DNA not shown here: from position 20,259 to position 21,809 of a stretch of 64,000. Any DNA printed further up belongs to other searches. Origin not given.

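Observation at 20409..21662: RLP active-site pattern: the second Lys of the KPKLG motif is replaced (KPSVGLS) while the Mg/carbamate and loop-6 residues look retained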

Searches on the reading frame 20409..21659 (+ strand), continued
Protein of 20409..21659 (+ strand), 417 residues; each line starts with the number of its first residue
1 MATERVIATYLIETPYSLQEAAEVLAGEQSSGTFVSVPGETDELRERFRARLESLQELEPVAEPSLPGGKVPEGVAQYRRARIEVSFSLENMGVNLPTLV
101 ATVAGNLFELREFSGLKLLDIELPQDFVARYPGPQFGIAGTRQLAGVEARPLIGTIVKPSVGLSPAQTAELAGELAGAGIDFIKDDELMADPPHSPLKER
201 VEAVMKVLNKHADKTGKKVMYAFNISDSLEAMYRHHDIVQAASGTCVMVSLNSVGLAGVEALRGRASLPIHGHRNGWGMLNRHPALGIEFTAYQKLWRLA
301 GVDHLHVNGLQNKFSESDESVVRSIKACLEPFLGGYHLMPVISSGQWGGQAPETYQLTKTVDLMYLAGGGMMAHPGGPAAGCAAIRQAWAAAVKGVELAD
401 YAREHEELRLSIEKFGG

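Call 22: get_annotated_region(hit=H14, flank=9000)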
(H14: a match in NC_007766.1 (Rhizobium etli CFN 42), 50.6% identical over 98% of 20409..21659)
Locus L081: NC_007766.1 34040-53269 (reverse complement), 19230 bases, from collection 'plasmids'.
description: Rhizobium etli CFN 42 plasmid p42f, complete sequence
organism: Rhizobium etli CFN 42 (NCBI taxid 347834)
taxonomy: Bacteria; Pseudomonadota; Alphaproteobacteria; Hyphomicrobiales; Rhizobiaceae; Rhizobium; Rhizobium etli; Rhizobium etli CFN 42
host: -; source: -; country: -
typing (MOB-suite, as given by PLSDB): non-mobilizable
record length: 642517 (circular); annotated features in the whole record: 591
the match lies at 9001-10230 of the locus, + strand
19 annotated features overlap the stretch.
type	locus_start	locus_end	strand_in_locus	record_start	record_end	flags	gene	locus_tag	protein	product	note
CDS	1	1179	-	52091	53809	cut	-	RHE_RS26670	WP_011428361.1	GH32 C-terminal domain-containing protein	-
CDS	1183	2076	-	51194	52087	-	-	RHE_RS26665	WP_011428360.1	carbohydrate ABC transporter permease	GO:0008643 - carbohydrate transport [Evidence IEA]; GO:0055085 - transmembrane transport [Evidence IEA]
CDS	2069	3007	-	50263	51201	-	-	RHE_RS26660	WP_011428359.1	sugar ABC transporter permease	-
CDS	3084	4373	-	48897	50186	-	-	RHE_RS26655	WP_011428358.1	sugar ABC transporter substrate-binding protein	-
CDS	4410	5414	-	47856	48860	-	-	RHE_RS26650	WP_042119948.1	LacI family DNA-binding transcriptional regulator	-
CDS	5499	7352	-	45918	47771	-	-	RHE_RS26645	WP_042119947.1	ABC transporter ATP-binding protein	-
CDS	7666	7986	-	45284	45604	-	-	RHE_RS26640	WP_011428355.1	hypothetical protein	-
CDS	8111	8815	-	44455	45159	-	-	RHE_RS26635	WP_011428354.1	transcriptional regulator NanR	-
CDS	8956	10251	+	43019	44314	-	oiaX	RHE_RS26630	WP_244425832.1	3-oxo-isoapionate-4-phosphate decarboxylase OiaX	GO:0005975 - carbohydrate metabolic process [Evidence IEA]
CDS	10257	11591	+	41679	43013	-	-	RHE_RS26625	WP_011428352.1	four-carbon acid sugar kinase family protein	-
CDS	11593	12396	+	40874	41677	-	-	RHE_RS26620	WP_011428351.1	triose-phosphate isomerase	-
CDS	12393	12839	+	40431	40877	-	-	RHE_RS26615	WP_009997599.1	RpiB/LacA/LacB family sugar-phosphate isomerase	-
CDS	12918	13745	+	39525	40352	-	-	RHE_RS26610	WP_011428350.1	phosphogluconate dehydrogenase C-terminal domain-containing protein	-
CDS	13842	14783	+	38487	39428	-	-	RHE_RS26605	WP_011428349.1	D-ribose ABC transporter substrate-binding protein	-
CDS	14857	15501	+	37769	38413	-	-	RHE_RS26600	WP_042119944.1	DUF2291 domain-containing protein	-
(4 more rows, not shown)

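Call 23: get_annotated_region(hit=H1, flank=9000)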
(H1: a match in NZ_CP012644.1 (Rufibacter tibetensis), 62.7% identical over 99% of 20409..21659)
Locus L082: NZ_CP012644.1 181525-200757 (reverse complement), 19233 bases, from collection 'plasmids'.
description: Rufibacter tibetensis strain 1351 plasmid 1, complete sequence
organism: Rufibacter tibetensis (NCBI taxid 512763)
taxonomy: Bacteria; Bacteroidota; Cytophagia; Cytophagales; Hymenobacteraceae; Rufibacter; Rufibacter tibetensis
host: -; source: soil; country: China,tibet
typing (MOB-suite, as given by PLSDB): mobilizable; replicon rep_cluster_1275; relaxase MOBB
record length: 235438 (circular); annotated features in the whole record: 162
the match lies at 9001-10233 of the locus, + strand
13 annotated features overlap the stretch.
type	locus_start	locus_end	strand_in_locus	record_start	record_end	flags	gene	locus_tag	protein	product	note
CDS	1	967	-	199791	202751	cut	-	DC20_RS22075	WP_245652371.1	glycoside hydrolase N-terminal domain-containing protein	-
CDS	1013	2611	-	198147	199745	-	-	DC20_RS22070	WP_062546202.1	glycoside hydrolase family 28 protein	-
CDS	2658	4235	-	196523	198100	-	-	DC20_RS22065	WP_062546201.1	glycosyl hydrolase family 65 protein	GO:0005991 - trehalose metabolic process [Evidence IEA]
CDS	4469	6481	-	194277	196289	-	-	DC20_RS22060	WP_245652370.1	plastocyanin/azurin family copper-binding protein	-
CDS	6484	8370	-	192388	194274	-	-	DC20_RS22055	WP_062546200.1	family 16 glycoside hydrolase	-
CDS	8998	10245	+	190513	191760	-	-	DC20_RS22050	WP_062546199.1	ribulose-bisphosphate carboxylase large subunit family protein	-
CDS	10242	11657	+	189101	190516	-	-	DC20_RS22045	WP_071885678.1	four-carbon acid sugar kinase family protein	-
CDS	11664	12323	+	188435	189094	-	-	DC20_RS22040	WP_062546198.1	aspartate/glutamate racemase family protein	-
CDS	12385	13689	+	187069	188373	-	-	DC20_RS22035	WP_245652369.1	bile acid:sodium symporter family protein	-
CDS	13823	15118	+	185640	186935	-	-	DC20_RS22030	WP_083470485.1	pectinesterase family protein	GO:0042545 - cell wall modification [Evidence IEA]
CDS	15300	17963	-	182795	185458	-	-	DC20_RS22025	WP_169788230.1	TonB-dependent receptor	GO:0015891 - siderophore transport [Evidence IEA]; GO:0055085 - transmembrane transport [Evidence IEA]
CDS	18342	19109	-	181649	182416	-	-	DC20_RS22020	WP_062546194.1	LytTR family DNA-binding domain-containing protein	-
CDS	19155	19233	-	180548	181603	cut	-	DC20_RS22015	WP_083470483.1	histidine kinase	GO:0000160 - phosphorelay signal transduction system [Evidence IEA]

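Call 24: get_annotated_region(hit=H4, flank=9000)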
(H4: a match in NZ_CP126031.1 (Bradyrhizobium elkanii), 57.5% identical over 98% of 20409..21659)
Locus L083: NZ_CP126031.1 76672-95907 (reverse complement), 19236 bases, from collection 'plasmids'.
description: Bradyrhizobium elkanii strain K03D-Be plasmid pK03D-2, complete sequence
organism: Bradyrhizobium elkanii (NCBI taxid 29448)
taxonomy: Bacteria; Pseudomonadota; Alphaproteobacteria; Hyphomicrobiales; Nitrobacteraceae; Bradyrhizobium; Bradyrhizobium elkanii
host: -; source: Glycine max,soybean,root nodule; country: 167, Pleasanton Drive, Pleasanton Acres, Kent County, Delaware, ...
typing (MOB-suite, as given by PLSDB): conjugative; relaxase MOBP,MOBP; mating-pair formation MPF_T
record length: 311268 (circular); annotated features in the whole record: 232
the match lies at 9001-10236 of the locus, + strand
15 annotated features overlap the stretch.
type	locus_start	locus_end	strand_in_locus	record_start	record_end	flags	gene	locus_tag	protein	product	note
CDS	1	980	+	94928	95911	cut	-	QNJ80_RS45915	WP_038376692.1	ABC transporter permease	GO:0008643 - carbohydrate transport [Evidence IEA]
CDS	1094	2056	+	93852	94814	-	-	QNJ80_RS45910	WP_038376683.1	substrate-binding domain-containing protein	-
CDS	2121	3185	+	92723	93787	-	-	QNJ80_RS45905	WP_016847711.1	aldo/keto reductase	-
CDS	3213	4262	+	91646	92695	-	-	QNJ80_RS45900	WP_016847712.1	aldo/keto reductase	-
CDS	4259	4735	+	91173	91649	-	-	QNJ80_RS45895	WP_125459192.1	hypothetical protein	-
CDS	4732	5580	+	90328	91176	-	-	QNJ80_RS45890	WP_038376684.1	N-acyl homoserine lactonase family protein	-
CDS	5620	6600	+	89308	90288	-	-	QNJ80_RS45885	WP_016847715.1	aldo/keto reductase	-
CDS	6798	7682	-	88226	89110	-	-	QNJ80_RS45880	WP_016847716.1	3-keto-5-aminohexanoate cleavage protein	-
CDS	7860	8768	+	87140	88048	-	-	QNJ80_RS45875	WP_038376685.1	LysR substrate-binding domain-containing protein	-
CDS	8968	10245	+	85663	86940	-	-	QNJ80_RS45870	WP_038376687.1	ribulose-bisphosphate carboxylase large subunit family protein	-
CDS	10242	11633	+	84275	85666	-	-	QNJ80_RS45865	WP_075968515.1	four-carbon acid sugar kinase family protein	-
CDS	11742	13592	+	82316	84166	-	-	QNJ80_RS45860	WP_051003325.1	TRAP transporter large permease subunit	-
CDS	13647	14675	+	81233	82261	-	-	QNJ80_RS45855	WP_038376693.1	TRAP transporter substrate-binding protein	-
CDS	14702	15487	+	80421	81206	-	-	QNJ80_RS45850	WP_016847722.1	SDR family NAD(P)-dependent oxidoreductase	-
CDS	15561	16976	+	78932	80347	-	pyk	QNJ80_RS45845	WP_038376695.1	pyruvate kinase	GO:0006096 - glycolytic process [Evidence IEA]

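Call 26: get_annotated_region(hit=H5, flank=9000)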
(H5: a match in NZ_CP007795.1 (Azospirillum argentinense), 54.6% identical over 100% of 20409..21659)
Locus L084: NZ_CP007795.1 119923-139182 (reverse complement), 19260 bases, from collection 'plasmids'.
description: Azospirillum argentinense strain Az39 plasmid AbAZ39_p2, complete sequence
organism: Azospirillum argentinense (NCBI taxid 2970906)
taxonomy: Bacteria; Pseudomonadota; Alphaproteobacteria; Rhodospirillales; Azospirillaceae; Azospirillum; Azospirillum argentinense
host: -; source: Triticum aestivum L.,Root,wheat rhizosphere; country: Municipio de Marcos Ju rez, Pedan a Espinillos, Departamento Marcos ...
typing (MOB-suite, as given by PLSDB): mobilizable; relaxase MOBP
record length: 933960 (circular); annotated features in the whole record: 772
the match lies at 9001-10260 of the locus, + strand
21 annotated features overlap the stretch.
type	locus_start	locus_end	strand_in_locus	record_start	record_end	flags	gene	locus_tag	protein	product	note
CDS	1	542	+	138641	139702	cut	-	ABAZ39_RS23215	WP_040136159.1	histone deacetylase family protein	-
CDS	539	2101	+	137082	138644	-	-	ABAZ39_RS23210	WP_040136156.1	acetolactate synthase large subunit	-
CDS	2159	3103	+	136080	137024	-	-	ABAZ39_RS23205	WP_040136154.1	3-keto-5-aminohexanoate cleavage protein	-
CDS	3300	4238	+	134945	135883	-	-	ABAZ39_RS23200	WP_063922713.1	DMT family transporter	GO:0055085 - transmembrane transport [Evidence IEA]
CDS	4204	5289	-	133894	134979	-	-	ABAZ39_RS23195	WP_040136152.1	LacI family DNA-binding transcriptional regulator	-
CDS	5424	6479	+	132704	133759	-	-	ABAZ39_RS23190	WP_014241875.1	TRAP transporter substrate-binding protein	-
CDS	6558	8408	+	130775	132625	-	-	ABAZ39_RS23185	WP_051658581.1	TRAP transporter large permease subunit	-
CDS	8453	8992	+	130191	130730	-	-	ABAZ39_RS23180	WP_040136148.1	VOC family protein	-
CDS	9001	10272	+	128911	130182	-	-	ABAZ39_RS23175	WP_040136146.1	ribulose-bisphosphate carboxylase large subunit family protein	-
CDS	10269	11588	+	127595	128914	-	-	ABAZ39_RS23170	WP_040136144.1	four-carbon acid sugar kinase family protein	-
CDS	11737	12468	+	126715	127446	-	-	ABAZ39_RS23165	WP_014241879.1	helix-turn-helix domain-containing protein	GO:0006355 - regulation of DNA-templated transcription [Evidence IEA]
CDS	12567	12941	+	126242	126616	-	-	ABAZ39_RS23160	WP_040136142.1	response regulator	GO:0000160 - phosphorelay signal transduction system [Evidence IEA]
CDS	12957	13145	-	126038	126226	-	-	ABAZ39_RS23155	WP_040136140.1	hypothetical protein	-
CDS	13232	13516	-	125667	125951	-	-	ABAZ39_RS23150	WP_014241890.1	HU family DNA-binding protein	GO:0030261 - chromosome condensation [Evidence IEA]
CDS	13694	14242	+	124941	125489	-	-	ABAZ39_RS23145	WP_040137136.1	sigma-70 family RNA polymerase sigma factor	GO:0006352 - DNA-templated transcription initiation [Evidence IEA]; GO:0006355 - regulation of DNA-templated ...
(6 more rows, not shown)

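Call 27: get_annotated_region(hit=H8, flank=9000)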
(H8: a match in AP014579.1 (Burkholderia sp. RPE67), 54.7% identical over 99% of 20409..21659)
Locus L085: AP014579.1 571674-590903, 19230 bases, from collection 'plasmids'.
description: Burkholderia sp. RPE67 plasmid p1 DNA, complete genome
organism: Burkholderia sp. RPE67 (NCBI taxid 758796)
taxonomy: Bacteria; Pseudomonadota; Betaproteobacteria; Burkholderiales; Burkholderiaceae; Burkholderia; Burkholderia sp. RPE67
host: -; source: Riptortus pedestris; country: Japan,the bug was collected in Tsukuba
typing (MOB-suite, as given by PLSDB): non-mobilizable
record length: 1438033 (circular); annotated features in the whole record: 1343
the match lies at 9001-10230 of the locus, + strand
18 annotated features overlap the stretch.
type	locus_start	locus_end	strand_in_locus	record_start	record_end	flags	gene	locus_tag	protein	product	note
CDS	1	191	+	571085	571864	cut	-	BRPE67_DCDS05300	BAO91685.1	acetoacetate decarboxylase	-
CDS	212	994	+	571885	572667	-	-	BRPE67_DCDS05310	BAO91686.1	3-hydroxybutyrate dehydrogenase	-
CDS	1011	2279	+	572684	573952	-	-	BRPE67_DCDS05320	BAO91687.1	patatin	-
CDS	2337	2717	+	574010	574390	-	-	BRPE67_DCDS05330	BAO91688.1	glyoxalase/bleomycin resistance protein/dioxygenase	-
CDS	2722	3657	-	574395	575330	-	lysR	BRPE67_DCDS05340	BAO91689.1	LysR family transcriptional regulator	-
CDS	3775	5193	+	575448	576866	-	-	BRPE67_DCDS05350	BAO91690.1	uncharacterized protein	-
CDS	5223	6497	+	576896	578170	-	-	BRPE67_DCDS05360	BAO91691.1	transporter protein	-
CDS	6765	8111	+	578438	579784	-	-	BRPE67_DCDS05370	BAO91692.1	major facilitator superfamily MFS_1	-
CDS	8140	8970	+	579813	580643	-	-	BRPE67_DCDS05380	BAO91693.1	semialdehyde dehydrogenase NAD-binding protein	-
CDS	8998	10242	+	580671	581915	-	-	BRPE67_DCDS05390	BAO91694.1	ribulose-bisphosphate carboxylase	-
CDS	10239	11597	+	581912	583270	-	-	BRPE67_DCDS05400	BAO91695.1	type III effector Hrp-dependent protein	-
CDS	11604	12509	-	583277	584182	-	trpI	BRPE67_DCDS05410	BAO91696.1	HTH-type transcriptional regulator trpI, putative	-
CDS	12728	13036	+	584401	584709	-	-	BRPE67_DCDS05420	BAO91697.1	uncharacterized protein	-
CDS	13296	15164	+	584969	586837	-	-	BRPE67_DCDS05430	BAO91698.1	chromosome segregation ATPase-like protein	-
CDS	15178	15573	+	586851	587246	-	-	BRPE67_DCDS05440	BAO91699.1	uncharacterized protein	-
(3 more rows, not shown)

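Call 35: get_annotated_region(hit=H32, flank=9000)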
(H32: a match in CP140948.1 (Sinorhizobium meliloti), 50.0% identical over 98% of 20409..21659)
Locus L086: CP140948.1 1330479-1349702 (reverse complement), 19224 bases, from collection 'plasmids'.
description: Sinorhizobium meliloti strain ml59 plasmid pSymB, complete sequence
organism: Sinorhizobium meliloti (NCBI taxid 382)
taxonomy: Bacteria; Pseudomonadota; Alphaproteobacteria; Hyphomicrobiales; Rhizobiaceae; Sinorhizobium; Sinorhizobium meliloti
host: -; source: Medicago lupulina,whole organism; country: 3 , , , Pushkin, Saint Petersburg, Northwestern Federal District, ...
typing (MOB-suite, as given by PLSDB): mobilizable; relaxase MOBQ
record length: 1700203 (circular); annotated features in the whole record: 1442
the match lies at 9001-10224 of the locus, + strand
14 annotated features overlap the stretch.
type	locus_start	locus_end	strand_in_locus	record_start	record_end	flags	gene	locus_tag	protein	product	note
CDS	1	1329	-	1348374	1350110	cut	-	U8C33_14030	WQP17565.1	hypothetical protein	-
CDS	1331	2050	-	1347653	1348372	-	-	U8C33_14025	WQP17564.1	IclR family transcriptional regulator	-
CDS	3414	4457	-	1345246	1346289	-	-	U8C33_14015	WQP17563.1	sensor domain-containing diguanylate cyclase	-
CDS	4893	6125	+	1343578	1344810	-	-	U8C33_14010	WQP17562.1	efflux RND transporter periplasmic adaptor subunit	-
CDS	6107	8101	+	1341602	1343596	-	-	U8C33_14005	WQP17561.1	glycosyltransferase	-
CDS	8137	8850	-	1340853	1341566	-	-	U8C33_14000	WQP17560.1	transcriptional regulator NanR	-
CDS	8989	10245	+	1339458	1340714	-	oiaX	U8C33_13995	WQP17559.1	3-oxo-isoapionate-4-phosphate decarboxylase OiaX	-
CDS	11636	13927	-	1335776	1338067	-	-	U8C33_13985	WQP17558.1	xanthine dehydrogenase family protein molybdopterin-binding subunit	-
CDS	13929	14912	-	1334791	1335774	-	-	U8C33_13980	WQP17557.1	xanthine dehydrogenase family protein subunit M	-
CDS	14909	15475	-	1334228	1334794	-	-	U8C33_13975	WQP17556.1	2Fe-2S iron-sulfur cluster-binding protein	-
CDS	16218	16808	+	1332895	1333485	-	-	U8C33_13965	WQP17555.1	alpha-ketoglutarate-dependent dioxygenase AlkB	-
CDS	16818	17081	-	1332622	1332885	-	-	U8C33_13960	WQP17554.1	hypothetical protein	-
CDS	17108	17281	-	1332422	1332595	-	-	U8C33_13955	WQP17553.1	hypothetical protein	-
CDS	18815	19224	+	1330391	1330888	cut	-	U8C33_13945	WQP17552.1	(2Fe-2S)-binding protein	-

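Call 36: get_annotated_region(hit=H10, flank=9000)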
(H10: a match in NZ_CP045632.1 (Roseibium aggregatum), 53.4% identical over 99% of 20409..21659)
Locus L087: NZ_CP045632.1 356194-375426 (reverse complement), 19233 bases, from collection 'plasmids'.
description: Roseibium aggregatum strain ZYF612 plasmid unnamed1, complete sequence
organism: Roseibium aggregatum (NCBI taxid 187304)
taxonomy: Bacteria; Pseudomonadota; Alphaproteobacteria; Hyphomicrobiales; Stappiaceae; Roseibium; Roseibium aggregatum
host: -; source: -; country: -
typing (MOB-suite, as given by PLSDB): non-mobilizable
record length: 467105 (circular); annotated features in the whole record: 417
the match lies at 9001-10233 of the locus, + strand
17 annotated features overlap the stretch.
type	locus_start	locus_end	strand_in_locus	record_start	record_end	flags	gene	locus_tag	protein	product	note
CDS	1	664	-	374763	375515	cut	-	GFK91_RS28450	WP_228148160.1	transcriptional regulator NanR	-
CDS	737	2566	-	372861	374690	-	-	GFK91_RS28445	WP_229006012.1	hypothetical protein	-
CDS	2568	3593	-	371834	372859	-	-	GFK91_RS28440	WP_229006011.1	Gfo/Idh/MocA family oxidoreductase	-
CDS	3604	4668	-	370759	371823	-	-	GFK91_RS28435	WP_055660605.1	ABC transporter permease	GO:0008643 - carbohydrate transport [Evidence IEA]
CDS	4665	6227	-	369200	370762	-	-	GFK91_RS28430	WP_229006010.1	sugar ABC transporter ATP-binding protein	-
CDS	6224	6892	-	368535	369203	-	-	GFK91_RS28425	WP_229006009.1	DUF2291 domain-containing protein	-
CDS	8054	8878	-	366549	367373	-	-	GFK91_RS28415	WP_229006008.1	phosphogluconate dehydrogenase C-terminal domain-containing protein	-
CDS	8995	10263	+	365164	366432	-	-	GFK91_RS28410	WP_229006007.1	ribulose-bisphosphate carboxylase large subunit family protein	-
CDS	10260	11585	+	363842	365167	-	-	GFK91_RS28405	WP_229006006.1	four-carbon acid sugar kinase family protein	-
CDS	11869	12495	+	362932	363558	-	-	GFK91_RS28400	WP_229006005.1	YdeI/OmpD-associated family protein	-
CDS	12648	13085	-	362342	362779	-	-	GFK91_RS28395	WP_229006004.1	PACE efflux transporter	-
CDS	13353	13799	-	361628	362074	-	-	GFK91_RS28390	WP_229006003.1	VOC family protein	-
CDS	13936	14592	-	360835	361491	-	-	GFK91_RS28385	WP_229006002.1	glutathione S-transferase family protein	GO:0006749 - glutathione metabolic process [Evidence IEA]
CDS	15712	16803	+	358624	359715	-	-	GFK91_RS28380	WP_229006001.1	acyltransferase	-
CDS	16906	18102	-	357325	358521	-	-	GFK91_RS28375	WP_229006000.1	DegT/DnrJ/EryC1/StrS aminotransferase family protein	-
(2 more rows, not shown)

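Call 37: get_annotated_region(hit=H52, flank=9000)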
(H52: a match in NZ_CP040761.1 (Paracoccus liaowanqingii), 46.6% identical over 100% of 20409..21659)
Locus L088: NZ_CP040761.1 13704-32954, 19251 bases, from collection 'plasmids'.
description: Paracoccus liaowanqingii strain 2251 plasmid unnamed5, complete sequence
organism: Paracoccus liaowanqingii (NCBI taxid 2560053)
taxonomy: Bacteria; Pseudomonadota; Alphaproteobacteria; Rhodobacterales; Paracoccaceae; Paracoccus; Paracoccus liaowanqingii
host: -; source: Tibetan antelope,cell culture,feces; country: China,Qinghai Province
typing (MOB-suite, as given by PLSDB): mobilizable; replicon rep_cluster_565; relaxase MOBP
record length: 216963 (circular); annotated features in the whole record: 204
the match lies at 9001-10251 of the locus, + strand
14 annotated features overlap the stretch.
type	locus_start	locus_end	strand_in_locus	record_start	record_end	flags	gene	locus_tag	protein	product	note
CDS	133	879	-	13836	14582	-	-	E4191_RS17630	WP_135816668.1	transcriptional regulator NanR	-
CDS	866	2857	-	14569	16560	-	-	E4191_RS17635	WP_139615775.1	hypothetical protein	-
CDS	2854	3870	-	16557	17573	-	-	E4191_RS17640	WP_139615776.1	Gfo/Idh/MocA family oxidoreductase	-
CDS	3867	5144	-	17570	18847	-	-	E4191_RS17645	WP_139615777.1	TRAP transporter large permease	GO:0008643 - carbohydrate transport [Evidence IEA]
CDS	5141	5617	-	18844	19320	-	-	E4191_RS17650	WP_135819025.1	TRAP transporter small permease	GO:0015740 - C4-dicarboxylate transport [Evidence IEA]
CDS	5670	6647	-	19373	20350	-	-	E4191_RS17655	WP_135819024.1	TRAP transporter substrate-binding protein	-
CDS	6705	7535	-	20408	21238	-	-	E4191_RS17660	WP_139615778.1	phosphogluconate dehydrogenase C-terminal domain-containing protein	-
CDS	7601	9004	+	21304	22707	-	-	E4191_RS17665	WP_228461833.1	four-carbon acid sugar kinase family protein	-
CDS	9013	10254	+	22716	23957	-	oiaX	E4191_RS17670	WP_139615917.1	3-oxo-isoapionate-4-phosphate decarboxylase OiaX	GO:0005975 - carbohydrate metabolic process [Evidence IEA]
CDS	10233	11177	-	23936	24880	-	-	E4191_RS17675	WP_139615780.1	DMT family transporter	GO:0055085 - transmembrane transport [Evidence IEA]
CDS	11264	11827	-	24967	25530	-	-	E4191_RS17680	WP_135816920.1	DNA-3-methyladenine glycosylase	GO:0006284 - base-excision repair [Evidence IEA]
CDS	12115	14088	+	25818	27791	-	-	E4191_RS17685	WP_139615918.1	alpha-1,4-glucan--maltose-1-phosphate maltosyltransferase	-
CDS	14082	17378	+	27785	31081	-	treS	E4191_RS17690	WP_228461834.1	maltose alpha-D-glucosyltransferase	GO:0005991 - trehalose metabolic process [Evidence IEA]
CDS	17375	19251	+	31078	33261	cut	glgB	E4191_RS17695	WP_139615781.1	1,4-alpha-glucan branching protein GlgB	GO:0005975 - carbohydrate metabolic process [Evidence IEA]; GO:0005978 - glycogen biosynthetic process [Evidence IEA]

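Call 38: get_annotated_region(hit=H25, flank=9000)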
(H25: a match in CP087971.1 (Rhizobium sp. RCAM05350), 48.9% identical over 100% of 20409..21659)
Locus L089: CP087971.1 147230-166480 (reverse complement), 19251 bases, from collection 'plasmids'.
description: Rhizobium sp. RCAM05350 strain E2-1 plasmid unnamed4, complete sequence
organism: Rhizobium sp. RCAM05350 (NCBI taxid 2895568)
taxonomy: Bacteria; Pseudomonadota; Alphaproteobacteria; Hyphomicrobiales; Rhizobiaceae; Rhizobium; Rhizobium sp. RCAM05350
host: -; source: cell culture,fouling of walls; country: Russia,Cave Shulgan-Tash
typing (MOB-suite, as given by PLSDB): non-mobilizable
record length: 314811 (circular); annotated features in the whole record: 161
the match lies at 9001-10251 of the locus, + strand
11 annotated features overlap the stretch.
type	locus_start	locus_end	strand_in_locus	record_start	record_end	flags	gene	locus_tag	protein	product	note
CDS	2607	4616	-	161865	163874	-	-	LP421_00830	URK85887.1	AMP-binding protein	-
CDS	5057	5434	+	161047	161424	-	-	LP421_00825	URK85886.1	alpha-hydroxy-acid oxidizing protein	-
CDS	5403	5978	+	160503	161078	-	-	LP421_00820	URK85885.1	alpha-hydroxy-acid oxidizing protein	-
CDS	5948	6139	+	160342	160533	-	-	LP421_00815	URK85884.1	alpha-hydroxy-acid oxidizing protein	-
CDS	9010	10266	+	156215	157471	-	-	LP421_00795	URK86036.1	ribulose-bisphosphate carboxylase large subunit family protein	-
CDS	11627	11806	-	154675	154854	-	-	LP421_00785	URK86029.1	hypothetical protein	-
CDS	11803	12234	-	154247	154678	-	-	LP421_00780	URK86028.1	HD domain-containing protein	-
CDS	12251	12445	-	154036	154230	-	-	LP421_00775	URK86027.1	hypothetical protein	-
CDS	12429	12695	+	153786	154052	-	-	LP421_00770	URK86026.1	hypothetical protein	-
CDS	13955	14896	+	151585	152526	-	-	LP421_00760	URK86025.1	D-ribose ABC transporter substrate-binding protein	-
CDS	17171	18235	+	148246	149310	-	-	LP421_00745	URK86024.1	ABC transporter permease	-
